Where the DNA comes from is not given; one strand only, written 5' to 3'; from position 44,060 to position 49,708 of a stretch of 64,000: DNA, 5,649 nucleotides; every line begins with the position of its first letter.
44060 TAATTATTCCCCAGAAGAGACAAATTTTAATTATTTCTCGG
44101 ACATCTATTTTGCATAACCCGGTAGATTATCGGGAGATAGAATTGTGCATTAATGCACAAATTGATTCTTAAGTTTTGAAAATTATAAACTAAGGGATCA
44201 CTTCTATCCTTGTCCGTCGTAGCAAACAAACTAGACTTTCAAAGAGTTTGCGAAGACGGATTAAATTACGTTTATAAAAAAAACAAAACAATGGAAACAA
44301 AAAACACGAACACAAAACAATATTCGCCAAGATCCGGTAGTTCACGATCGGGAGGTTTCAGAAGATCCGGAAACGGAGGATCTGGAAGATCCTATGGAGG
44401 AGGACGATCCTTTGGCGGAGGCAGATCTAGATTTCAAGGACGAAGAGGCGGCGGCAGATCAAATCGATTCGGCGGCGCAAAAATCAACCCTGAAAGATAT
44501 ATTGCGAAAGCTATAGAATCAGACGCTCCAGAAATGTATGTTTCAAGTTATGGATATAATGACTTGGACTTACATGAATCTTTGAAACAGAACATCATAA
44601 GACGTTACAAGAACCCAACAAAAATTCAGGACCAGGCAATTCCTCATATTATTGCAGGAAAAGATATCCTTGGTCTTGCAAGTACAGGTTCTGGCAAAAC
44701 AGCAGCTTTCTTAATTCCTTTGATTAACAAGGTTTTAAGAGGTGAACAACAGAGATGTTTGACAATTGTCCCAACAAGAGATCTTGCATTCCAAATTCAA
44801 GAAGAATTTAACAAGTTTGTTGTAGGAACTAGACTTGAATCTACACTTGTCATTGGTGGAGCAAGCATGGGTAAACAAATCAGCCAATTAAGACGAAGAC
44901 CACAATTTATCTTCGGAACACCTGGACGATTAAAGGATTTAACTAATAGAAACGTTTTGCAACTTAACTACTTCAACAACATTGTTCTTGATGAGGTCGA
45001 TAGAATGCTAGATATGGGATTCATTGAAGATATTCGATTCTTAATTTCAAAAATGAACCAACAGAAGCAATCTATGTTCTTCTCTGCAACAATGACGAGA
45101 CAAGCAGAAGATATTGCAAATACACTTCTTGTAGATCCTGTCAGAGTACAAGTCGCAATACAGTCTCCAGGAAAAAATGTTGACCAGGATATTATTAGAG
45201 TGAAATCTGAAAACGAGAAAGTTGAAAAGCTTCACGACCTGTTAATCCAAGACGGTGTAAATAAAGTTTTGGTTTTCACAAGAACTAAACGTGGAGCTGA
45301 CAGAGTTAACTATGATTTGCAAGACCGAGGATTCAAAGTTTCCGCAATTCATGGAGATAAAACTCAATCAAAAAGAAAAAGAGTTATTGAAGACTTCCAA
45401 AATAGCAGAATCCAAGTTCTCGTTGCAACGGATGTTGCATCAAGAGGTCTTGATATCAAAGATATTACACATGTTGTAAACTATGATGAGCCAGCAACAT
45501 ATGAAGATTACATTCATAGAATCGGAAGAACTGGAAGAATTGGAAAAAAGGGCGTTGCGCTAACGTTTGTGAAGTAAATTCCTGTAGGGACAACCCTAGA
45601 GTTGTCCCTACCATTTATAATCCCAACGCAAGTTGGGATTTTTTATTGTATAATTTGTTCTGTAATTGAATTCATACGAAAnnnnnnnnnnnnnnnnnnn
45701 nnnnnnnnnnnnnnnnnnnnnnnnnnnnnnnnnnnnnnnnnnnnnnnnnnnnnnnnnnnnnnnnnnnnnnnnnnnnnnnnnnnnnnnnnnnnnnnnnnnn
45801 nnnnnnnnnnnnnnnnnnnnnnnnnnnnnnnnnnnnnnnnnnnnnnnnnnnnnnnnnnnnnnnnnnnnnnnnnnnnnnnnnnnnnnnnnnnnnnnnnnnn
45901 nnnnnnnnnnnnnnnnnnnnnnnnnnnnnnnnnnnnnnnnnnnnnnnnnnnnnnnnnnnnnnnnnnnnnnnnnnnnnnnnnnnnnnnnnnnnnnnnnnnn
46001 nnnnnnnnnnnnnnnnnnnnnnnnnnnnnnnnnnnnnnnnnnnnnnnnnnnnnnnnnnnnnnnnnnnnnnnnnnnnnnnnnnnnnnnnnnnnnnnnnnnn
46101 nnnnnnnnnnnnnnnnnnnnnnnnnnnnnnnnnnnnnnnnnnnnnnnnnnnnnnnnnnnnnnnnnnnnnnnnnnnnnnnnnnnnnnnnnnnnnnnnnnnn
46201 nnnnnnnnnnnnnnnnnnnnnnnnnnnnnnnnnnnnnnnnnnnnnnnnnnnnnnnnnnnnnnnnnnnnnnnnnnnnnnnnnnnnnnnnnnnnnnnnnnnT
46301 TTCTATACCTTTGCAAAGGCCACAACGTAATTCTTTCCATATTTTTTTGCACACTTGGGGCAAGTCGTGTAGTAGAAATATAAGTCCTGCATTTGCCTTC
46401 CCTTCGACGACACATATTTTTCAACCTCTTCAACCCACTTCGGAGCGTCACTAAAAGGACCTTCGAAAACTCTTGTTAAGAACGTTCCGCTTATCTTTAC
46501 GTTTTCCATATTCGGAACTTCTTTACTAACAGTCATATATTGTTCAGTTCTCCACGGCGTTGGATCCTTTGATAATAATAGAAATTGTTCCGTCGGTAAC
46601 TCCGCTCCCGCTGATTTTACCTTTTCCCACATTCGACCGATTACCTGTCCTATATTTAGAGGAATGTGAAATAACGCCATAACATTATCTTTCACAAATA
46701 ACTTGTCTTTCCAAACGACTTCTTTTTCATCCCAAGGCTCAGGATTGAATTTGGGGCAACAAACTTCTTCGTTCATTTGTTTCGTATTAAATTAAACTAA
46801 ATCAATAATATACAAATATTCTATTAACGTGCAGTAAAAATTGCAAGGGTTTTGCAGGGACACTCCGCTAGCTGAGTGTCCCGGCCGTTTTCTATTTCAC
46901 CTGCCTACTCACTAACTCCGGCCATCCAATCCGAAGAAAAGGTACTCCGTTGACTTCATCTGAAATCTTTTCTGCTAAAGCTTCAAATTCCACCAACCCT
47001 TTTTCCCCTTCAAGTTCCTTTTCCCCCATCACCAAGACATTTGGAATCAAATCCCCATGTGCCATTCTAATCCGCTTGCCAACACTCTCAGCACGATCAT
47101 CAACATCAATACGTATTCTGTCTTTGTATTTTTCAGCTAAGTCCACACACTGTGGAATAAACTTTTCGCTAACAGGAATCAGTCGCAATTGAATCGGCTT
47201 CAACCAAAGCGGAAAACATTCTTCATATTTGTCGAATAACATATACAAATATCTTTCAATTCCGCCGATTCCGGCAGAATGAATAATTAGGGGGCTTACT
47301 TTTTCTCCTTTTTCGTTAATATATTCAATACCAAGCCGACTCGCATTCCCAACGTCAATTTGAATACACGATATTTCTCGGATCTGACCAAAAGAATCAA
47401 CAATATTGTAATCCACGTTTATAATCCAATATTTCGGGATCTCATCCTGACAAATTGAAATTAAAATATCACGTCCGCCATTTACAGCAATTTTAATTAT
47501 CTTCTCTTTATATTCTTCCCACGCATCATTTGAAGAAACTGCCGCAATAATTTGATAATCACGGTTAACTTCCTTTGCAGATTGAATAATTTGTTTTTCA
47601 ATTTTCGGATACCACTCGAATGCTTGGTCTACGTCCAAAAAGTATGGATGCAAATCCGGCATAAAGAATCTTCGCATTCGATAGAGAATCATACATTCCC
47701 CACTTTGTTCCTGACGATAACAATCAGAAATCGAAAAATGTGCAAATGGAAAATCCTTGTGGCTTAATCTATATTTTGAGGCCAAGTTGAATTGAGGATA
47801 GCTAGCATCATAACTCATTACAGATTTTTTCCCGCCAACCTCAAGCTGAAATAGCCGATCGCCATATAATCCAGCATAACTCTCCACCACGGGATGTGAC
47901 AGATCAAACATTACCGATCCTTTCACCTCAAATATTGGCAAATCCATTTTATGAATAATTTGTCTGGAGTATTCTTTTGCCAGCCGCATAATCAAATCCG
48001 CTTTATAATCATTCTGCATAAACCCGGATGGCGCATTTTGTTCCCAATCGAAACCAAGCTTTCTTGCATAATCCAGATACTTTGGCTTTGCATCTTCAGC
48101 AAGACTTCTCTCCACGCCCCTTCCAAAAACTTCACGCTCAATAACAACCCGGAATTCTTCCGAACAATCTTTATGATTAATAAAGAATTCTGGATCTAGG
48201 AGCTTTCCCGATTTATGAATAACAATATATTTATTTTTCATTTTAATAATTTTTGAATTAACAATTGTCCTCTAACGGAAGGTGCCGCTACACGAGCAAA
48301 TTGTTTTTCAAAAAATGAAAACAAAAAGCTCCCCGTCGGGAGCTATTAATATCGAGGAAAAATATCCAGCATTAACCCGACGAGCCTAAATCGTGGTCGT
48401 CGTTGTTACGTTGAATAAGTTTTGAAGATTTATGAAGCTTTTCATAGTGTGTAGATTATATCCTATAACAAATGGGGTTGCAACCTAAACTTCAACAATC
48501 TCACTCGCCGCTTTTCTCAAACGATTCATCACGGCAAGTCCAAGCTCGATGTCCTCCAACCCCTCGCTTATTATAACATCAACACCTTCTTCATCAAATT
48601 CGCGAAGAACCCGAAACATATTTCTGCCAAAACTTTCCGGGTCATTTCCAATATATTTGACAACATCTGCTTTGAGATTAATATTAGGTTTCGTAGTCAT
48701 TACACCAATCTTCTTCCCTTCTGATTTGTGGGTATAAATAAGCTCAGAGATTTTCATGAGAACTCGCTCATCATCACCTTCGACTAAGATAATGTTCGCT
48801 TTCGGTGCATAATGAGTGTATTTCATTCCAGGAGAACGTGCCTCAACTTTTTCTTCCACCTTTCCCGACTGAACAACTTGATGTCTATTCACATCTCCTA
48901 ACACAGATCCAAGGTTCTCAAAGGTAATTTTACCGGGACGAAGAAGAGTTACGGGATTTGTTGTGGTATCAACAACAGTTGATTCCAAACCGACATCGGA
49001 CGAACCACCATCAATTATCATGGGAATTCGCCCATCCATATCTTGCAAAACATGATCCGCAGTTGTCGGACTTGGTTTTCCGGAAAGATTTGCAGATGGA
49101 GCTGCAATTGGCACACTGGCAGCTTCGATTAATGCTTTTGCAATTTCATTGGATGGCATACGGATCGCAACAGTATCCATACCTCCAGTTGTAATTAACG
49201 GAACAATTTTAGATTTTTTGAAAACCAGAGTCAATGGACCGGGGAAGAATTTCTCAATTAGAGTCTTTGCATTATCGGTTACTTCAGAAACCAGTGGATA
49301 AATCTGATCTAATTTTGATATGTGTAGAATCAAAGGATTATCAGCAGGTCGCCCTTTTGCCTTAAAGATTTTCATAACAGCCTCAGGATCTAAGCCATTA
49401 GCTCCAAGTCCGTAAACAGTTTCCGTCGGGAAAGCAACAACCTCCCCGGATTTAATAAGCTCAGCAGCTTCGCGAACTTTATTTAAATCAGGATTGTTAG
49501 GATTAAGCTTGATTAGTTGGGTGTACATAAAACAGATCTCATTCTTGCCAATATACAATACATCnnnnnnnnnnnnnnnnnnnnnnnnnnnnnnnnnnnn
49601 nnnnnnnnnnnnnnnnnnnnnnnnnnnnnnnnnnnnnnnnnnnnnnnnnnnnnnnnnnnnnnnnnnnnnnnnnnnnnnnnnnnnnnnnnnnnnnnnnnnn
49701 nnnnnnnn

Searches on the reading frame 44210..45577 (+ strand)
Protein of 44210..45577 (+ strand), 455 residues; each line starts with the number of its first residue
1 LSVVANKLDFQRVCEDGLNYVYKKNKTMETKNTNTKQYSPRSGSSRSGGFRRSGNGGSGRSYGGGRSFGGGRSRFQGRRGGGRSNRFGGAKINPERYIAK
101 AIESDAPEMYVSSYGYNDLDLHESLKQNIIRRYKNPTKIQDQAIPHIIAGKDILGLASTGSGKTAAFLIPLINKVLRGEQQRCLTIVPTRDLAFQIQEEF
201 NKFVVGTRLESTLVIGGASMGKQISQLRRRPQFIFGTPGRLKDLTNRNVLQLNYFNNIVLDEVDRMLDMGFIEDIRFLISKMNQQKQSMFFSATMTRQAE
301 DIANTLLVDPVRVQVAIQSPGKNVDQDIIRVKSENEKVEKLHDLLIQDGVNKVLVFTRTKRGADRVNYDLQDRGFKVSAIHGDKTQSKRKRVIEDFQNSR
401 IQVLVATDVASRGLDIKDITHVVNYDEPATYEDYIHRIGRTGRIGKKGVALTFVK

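Call 40: search_protein_families(library=ncbifam, proteins=[window:44210-45577:+], max_evalue=0.00001)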
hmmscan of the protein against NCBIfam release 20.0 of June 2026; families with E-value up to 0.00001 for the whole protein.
window:44210-45577:+ (455 aa): 40 families (the best 25 are shown)
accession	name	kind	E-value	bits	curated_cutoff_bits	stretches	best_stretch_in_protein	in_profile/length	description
NF053631.1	RNA_helic_CshA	equivalog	2e-112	376.2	646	1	116-455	1-342/434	degradosome RNA helicase CshA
NF008744.0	PRK11776.1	equivalog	6.4e-94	315.1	524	1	116-454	6-346/460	ATP-dependent RNA helicase DbpA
NF053711.1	RNA_heli_RhlE1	exception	2.5e-91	306.6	750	1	117-454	4-348/434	RNA helicase RhlE1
NF007882.0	PRK10590.1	equivalog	1.1e-90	304.8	743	1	131-454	19-349/456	ATP-dependent RNA helicase RhlE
NF053710.1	RNA_heli_RhlE2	exception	1.8e-89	300.8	925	1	118-454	5-353/635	RNA helicase RhlE2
NF053636.1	DDHlcsCsdAPsy1082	equivalog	1.5e-88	297.6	890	1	116-452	5-345/512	DEAD/DEAH box helicase CsdA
NF008394.0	PRK11192.1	equivalog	8e-88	295.2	507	1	116-454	5-351/441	ATP-dependent RNA helicase SrmB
NF003419.0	PRK04837.1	equivalog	1.5e-84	284.2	588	1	110-453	5-359/424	ATP-dependent RNA helicase RhlB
NF008642.0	PRK11634.1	equivalog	5.6e-76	256.3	989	1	132-454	25-349/628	DEAD/DEAH family ATP-dependent RNA helicase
NF002340.1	PRK01297.1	equivalog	2.9e-75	253.4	564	1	115-454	2-353/372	ATP-dependent RNA helicase RhlB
NF003390.0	PRK04537.1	equivalog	3.1e-69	234.5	732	1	115-453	10-360/572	ATP-dependent RNA helicase RhlB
TIGR01389.1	recQ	equivalog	5.6e-20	71.3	640.2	1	134-452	12-326/591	DNA helicase RecQ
NF010337.0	PRK13766.1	equivalog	7.9e-20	70.6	610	1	329-445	341-469/781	Hef nuclease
TIGR04121.1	DEXH_lig_assoc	equivalog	1.1e-18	66.4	850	1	132-443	10-345/804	ligase-associated DNA damage response DEXH box helicase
TIGR00614.1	recQ_fam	subfamily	1.8e-17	63.3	219.8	1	133-453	9-329/470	RecQ family ATP-dependent DNA helicase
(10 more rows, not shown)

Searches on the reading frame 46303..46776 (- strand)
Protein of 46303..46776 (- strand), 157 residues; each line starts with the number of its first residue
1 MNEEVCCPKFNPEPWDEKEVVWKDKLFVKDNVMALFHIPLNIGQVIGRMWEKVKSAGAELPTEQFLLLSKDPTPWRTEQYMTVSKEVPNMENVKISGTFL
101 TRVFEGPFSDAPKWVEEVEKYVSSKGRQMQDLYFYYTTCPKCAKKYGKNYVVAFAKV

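Call 4: search_protein_families(library=pfam, proteins=[window:46303-46776:-], max_evalue=0.01)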
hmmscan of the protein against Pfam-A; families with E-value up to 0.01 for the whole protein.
window:46303-46776:- (157 aa): 1 family
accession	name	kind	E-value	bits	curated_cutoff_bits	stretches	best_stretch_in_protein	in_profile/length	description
PF20603.3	Bact_hydrolase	-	1.5e-65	220.4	27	1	2-157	6-160/160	Bacterial hydrolase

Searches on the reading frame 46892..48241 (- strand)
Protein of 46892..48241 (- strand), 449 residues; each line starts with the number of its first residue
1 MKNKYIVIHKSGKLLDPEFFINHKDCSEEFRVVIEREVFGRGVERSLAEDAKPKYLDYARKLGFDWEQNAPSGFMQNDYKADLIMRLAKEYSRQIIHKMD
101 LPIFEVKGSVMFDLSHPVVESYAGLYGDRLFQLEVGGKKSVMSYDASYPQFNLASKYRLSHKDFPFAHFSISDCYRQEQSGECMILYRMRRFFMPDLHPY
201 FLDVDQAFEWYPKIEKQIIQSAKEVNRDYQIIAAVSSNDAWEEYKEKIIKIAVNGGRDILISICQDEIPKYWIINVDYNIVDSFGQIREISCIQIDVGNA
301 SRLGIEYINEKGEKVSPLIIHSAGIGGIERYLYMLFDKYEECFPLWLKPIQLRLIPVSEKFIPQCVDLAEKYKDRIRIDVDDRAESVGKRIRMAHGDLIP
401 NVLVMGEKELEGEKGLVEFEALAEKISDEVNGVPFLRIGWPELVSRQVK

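Call 4: search_protein_families(library=pfam, proteins=[window:46892-48241:-], max_evalue=0.01)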
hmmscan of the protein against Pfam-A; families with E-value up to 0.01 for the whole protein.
window:46892-48241:- (449 aa): 2 families
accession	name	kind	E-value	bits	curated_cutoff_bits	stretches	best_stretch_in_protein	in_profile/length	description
PF00587.30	tRNA-synt_2b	-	1.4e-14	55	29.3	1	152-338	23-178/179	tRNA synthetase class II core domain (G, H, P, S and T)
PF03129.25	HGTP_anticodon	-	3e-09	37.3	21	1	351-418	1-70/94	Anticodon binding domain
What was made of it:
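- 46892..48241 (-): Downstream neighbour of tsaC: a threonine-tRNA ligase of the archaeal type, catalytic core only (449 aa). It is context, not part of the rearrangement. Pfam tRNA-synt_2b plus HGTP_anticodon (call 4).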

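Call 37: search_protein_families(library=ncbifam, proteins=[window:46892-48241:-], max_evalue=1)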
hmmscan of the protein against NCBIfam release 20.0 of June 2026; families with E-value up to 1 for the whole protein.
window:46892-48241:- (449 aa): 8 families
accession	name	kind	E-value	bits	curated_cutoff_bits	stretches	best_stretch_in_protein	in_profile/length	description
NF003068.0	PRK03991.1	equivalog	6.8e-109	364.9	484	1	2-448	153-610/613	threonine--tRNA ligase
TIGR00418.1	thrS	equivalog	1.4e-59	202.5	383.65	1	59-414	177-538/565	threonine--tRNA ligase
NF011500.0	PRK14938.1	equivalog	8.7e-18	64.4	362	1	332-427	257-353/387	Ser-tRNA(Thr) hydrolase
NF006625.0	PRK09194.1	equivalog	1.2e-06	27.8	558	2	153-236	117-199/559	proline--tRNA ligase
TIGR00442.1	hisS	equivalog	6.4e-05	22.1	286.75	1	327-414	304-390/406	histidine--tRNA ligase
NF008979.1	PRK12325.1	exception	0.00073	18.5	550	1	158-235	122-198/437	proline--tRNA ligase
TIGR00408.1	proS_fam_I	equivalog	0.0085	15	437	0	337-414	270-354/475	proline--tRNA ligase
NF009085.0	PRK12420.1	equivalog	0.098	12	540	1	352-414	341-403/426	histidine--tRNA ligase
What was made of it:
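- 46892..48241 (-): NCBIfam PRK03991 positions 153-610 of 613, E 6.8e-109 (call 37).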

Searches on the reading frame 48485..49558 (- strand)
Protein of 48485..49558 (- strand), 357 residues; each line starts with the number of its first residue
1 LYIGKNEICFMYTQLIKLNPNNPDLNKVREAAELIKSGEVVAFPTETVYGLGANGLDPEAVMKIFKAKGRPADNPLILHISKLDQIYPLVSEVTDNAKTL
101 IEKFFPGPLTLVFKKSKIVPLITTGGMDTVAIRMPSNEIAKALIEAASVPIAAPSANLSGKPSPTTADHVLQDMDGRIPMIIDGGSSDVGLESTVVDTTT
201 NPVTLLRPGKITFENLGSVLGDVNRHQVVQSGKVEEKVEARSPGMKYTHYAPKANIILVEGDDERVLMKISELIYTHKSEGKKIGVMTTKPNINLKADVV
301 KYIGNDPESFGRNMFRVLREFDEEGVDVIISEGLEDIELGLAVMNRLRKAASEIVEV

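Call 4: search_protein_families(library=pfam, proteins=[window:48485-49558:-], max_evalue=0.01)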
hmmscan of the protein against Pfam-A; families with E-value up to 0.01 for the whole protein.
window:48485-49558:- (357 aa): 2 families
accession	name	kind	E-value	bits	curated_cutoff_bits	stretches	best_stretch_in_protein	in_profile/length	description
PF01300.24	Sua5_yciO_yrdC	-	8.8e-61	204.9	25.1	1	33-209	1-178/178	Telomere recombination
PF03481.19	Sua5_C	-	7.8e-36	124.1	22.9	1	211-352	1-136/136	Threonylcarbamoyl-AMP synthase, C-terminal domain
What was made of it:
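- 48485..49528 (-): Intact tsaC/sua5 (threonylcarbamoyl-AMP synthase, 347 aa). The probable start is ATG 49528; the TTG at 49558 is an upstream in-frame alternative. Pfam Sua5_yciO_yrdC E 8.8e-61 plus Sua5_C E 7.8e-36 (call 4).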

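Call 16: find_related_loci(query=window:48485-49528:-, collection=genome_contigs, flank=6000)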
Query window:48485-49528:- (347 aa) in genome_contigs; peptide patterns used: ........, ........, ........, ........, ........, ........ (x = any residue, [..] = any of these).
600 stretches matched a pattern (row limit reached: there are more); 558 encode a relative of the query (tblastn E <= 1e-3); the best 80 are kept; 80 distinct loci.
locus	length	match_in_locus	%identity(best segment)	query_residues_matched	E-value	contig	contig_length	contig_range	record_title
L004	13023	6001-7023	52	3-341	7e-113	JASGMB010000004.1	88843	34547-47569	MAG: Clostridiales bacterium isolate DJKA123_ANT-F21_bin.21 scaffold_192, whole genome shotgun sequence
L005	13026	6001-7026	53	3-341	6e-112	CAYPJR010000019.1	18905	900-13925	MAG TPA_asm: uncultured Candidatus Bathyarchaeia archaeon isolate SRP104967_co1_31 genome assembly, contig: NODE_970_len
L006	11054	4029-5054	51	3-341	9e-111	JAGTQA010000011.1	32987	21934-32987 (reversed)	MAG: Candidatus Bathyarchaeota archaeon isolate JZ_bin_14 JZ_bin_14_NODE_549, whole genome shotgun sequence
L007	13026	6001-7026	52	3-341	2e-110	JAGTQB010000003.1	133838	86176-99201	MAG: Candidatus Bathyarchaeota archaeon isolate JZ_bin_23 JZ_bin_23_NODE_3, whole genome shotgun sequence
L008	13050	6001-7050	51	1-347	4e-110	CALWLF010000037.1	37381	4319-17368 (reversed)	MAG: uncultured Clostridia bacterium isolate E09__bin217 genome assembly, contig: E09__k127_4137707, whole genome shotgu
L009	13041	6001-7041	50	1-341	4e-110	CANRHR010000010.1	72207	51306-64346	MAG: uncultured Clostridia bacterium isolate Lapin-023__bin24 genome assembly, contig: Lapin-023__NODE_483_length_72207_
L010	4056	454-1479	52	1-341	1e-110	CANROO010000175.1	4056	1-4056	MAG: uncultured Clostridia bacterium isolate Lapin-020__bin17 genome assembly, contig: Lapin-020__NODE_34634_length_4056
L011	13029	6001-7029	51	1-341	1e-109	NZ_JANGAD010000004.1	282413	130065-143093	Anaerotignum propionicum strain DFI.7.94 IKIGPNOA_4, whole genome shotgun sequence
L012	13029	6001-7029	53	1-341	3e-109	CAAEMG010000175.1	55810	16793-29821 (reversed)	MAG TPA_asm: Clostridia bacterium, isolate HGM11808, WGS project CAAEMG010000000 data, contig: ERS537280_49_k99_51173, w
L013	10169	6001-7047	52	1-347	5e-109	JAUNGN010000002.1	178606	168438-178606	MAG: Clostridia bacterium isolate S26M_St_57 NODE_14_length_178606_cov_40.001859, whole genome shotgun sequence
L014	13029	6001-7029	52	1-342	6e-109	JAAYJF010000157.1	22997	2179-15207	MAG: Clostridiales bacterium isolate AS10tlH2TH_240 29389_AS10, whole genome shotgun sequence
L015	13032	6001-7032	50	1-341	1e-108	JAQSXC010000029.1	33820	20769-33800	MAG: Eubacterium sp. isolate L_E1_T20_A_bin.111 scaffold_1834, whole genome shotgun sequence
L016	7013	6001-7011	51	1-336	2e-108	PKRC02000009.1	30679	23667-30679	MAG: Clostridia bacterium isolate ZC4RG12 NODE_1061_length_30679_cov_43.571088, whole genome shotgun sequence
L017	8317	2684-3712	51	1-341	2e-108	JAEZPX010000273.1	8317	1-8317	MAG: Bacillota bacterium isolate OH_CFB_67 k127_119085, whole genome shotgun sequence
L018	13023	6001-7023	51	3-341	5e-108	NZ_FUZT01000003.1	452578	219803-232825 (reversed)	Maledivibacter halophilus strain M1, whole genome shotgun sequence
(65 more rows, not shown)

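Call 17: list_cluster_members(proteins=[P0001, window:48485-49528:-, window:50125-50385:-, window:50566-51063:-, window:46892-48241:-, window:51245-51946:+])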
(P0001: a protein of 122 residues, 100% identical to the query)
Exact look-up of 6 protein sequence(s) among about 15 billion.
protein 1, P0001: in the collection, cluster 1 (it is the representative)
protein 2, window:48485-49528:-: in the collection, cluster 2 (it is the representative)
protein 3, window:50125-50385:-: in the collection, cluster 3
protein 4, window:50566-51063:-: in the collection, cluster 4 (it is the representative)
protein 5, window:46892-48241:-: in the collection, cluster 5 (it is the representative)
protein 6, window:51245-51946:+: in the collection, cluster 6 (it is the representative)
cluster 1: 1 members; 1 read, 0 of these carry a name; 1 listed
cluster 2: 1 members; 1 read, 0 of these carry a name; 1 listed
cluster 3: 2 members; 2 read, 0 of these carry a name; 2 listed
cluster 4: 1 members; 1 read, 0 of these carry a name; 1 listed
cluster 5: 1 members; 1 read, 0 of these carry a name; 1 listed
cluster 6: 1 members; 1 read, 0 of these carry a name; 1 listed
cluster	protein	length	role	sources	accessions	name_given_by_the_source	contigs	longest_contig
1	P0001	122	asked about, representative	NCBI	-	-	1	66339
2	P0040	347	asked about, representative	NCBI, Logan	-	-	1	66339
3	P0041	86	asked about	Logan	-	-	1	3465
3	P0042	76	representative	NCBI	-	-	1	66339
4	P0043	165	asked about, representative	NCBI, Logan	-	-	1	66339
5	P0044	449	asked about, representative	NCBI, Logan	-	-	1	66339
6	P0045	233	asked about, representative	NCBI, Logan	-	-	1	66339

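Call 23: find_homologous_proteins(query=window:48485-49528:-, max_evalue=1e-40)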
Query window:48485-49528:- (347 aa): 8000 proteins with E <= 1e-40 among 8000 candidates; the best 120 are listed.
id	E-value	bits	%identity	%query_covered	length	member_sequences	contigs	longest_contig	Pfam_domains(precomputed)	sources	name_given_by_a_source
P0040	9.2e-221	750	100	100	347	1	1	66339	PF01300.25,PF03481.20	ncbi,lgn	-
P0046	1.0e-159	549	73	100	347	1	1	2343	PF01300.25,PF03481.20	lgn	-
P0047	1.2e-158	546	72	100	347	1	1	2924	PF01300.25,PF03481.20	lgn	-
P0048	1.6e-127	444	58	100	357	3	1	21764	PF01300.25,PF03481.20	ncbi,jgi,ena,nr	ncbi:MAG: threonylcarbamoyl-AMP synthase [Nanoarchaeota archaeon]|nr:threonylcarbamoyl-AMP synthase 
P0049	5.4e-123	429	57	98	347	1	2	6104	PF01300.25,PF03481.20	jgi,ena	-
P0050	6.8e-123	428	58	98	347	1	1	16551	PF01300.25,PF03481.20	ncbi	-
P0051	3.5e-122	426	57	99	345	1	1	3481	PF01300.25,PF03481.20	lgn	-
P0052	6.3e-122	425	55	100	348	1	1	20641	PF01300.25,PF03481.20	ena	-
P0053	1.6e-120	421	56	100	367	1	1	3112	PF01300.25,PF03481.20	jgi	-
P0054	2.3e-120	420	56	100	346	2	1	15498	PF01300.25,PF03481.20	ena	-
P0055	8.5e-120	418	56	100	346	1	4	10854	PF01300.25,PF03481.20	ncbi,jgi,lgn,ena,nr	ncbi:MAG: threonylcarbamoyl-AMP synthase [Nanoarchaeota archaeon]|nr:threonylcarbamoyl-AMP synthase 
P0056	1.1e-119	418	56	97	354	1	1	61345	PF01300.25,PF03481.20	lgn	-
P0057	9.0e-119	415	57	100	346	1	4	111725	PF01300.25,PF03481.20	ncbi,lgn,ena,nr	ncbi:MAG: L-threonylcarbamoyladenylate synthase [Nanoarchaeota archaeon]|nr:threonylcarbamoyl-AMP sy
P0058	1.4e-118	414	56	100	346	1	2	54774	PF01300.25,PF03481.20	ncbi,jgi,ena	-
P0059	1.9e-118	414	56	100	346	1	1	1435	PF01300.25,PF03481.20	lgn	-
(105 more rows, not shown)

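Call 24: find_encoding_contigs(protein=P0047, flank=5000, max_places=4)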
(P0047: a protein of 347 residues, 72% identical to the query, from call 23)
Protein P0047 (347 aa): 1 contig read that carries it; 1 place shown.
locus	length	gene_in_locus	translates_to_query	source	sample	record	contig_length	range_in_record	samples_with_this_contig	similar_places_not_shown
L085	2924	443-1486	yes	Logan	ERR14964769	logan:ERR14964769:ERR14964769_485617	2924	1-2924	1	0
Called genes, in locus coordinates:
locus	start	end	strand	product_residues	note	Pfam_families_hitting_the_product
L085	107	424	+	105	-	-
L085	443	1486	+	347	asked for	PF01300:Sua5_yciO_yrdC, PF03481:Sua5_C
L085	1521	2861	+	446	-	-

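Call 25: find_encoding_contigs(protein=P0046, flank=5000, max_places=4)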
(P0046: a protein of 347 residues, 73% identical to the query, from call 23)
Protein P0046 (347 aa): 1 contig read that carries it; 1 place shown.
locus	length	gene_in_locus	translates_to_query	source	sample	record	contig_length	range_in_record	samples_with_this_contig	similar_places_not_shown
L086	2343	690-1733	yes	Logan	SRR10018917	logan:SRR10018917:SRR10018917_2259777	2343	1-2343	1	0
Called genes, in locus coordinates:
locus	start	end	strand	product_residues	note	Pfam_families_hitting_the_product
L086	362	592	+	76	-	-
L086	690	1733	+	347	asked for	PF01300:Sua5_yciO_yrdC, PF03481:Sua5_C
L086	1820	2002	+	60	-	-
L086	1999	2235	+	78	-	-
